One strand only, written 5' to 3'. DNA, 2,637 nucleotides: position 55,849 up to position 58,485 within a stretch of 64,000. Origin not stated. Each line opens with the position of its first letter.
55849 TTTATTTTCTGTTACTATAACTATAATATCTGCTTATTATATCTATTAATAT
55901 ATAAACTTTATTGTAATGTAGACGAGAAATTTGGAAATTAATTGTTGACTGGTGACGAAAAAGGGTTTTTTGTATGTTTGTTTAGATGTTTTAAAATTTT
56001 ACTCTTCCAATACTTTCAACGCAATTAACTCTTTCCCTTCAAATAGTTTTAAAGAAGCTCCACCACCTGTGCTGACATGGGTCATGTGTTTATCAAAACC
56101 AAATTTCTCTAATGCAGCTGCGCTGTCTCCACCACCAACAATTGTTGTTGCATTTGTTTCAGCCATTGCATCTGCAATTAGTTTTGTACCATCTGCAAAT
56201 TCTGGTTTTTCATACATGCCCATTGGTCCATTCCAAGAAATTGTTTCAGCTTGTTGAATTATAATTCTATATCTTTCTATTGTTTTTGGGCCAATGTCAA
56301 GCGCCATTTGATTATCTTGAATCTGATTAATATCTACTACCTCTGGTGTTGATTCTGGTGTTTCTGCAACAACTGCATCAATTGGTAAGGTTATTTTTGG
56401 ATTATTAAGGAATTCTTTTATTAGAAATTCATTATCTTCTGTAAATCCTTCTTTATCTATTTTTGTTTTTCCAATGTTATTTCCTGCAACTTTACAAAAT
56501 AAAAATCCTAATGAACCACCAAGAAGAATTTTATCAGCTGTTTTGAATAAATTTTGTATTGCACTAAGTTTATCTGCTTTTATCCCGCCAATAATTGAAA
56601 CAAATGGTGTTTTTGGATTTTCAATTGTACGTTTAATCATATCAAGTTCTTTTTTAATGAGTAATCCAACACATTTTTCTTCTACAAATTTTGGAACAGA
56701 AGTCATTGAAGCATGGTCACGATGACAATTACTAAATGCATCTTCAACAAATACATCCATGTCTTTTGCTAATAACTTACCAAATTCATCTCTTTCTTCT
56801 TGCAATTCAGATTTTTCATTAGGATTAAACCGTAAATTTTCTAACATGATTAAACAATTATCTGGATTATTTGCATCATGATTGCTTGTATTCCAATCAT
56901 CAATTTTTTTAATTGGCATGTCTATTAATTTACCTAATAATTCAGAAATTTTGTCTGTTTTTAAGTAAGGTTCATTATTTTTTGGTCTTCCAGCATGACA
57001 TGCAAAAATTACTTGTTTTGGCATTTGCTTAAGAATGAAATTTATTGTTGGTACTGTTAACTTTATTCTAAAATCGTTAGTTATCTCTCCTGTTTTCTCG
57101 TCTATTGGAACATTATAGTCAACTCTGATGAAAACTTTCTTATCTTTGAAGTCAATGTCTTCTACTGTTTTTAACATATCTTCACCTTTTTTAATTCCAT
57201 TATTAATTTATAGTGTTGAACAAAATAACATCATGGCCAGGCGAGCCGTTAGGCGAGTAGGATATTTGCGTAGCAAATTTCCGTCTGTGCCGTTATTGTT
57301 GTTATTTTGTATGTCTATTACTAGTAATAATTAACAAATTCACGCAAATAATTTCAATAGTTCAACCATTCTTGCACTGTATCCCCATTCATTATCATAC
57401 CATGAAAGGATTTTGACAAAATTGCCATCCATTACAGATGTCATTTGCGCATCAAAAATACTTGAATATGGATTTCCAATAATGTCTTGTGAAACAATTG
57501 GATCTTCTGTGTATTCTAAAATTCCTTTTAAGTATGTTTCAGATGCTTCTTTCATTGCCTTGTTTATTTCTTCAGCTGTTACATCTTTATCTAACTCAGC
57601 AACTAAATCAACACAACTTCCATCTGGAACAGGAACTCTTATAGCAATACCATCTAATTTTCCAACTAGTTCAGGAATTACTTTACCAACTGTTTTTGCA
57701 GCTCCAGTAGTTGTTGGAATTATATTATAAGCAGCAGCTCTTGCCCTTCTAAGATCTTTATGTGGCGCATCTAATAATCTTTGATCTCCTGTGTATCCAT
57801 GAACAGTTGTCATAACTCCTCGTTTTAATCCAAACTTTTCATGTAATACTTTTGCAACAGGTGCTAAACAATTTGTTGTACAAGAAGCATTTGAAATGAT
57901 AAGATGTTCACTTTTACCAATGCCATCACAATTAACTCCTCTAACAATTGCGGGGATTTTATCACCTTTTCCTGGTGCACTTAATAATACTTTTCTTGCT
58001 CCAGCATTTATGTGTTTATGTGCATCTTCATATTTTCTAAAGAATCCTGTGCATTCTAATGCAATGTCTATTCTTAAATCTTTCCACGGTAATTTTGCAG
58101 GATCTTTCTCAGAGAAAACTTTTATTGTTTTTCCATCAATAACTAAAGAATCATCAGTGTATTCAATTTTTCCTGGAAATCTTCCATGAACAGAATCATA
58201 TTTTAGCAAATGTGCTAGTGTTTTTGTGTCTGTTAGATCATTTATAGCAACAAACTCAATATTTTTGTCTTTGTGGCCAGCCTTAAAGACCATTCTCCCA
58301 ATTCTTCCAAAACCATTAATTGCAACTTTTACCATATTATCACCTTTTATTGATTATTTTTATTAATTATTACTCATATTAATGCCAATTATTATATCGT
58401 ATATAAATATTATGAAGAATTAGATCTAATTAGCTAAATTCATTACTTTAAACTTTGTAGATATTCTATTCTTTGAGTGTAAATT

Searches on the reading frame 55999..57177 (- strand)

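Call 10: search_protein_families(library=pfam, proteins=[window:55999-57177:-], max_evalue=0.001)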
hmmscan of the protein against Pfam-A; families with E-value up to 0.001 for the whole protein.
window:55999-57177:- (392 aa): 1 family
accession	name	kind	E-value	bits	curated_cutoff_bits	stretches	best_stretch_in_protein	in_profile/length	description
PF00162.24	PGK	-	3.1e-119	398.8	27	1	5-382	1-379/379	Phosphoglycerate kinase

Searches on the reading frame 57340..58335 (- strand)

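Call 10: search_protein_families(library=pfam, proteins=[window:57340-58335:-], max_evalue=0.001)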
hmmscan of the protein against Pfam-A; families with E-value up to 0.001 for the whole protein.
window:57340-58335:- (331 aa): 2 families
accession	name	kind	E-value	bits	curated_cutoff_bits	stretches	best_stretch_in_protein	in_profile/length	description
PF02800.25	Gp_dh_C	-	2.2e-70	235.8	24.4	1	157-313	1-158/158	Glyceraldehyde 3-phosphate dehydrogenase, C-terminal domain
PF00044.30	Gp_dh_N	-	3e-41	140.2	31.7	1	2-101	1-100/101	Glyceraldehyde 3-phosphate dehydrogenase, NAD binding domain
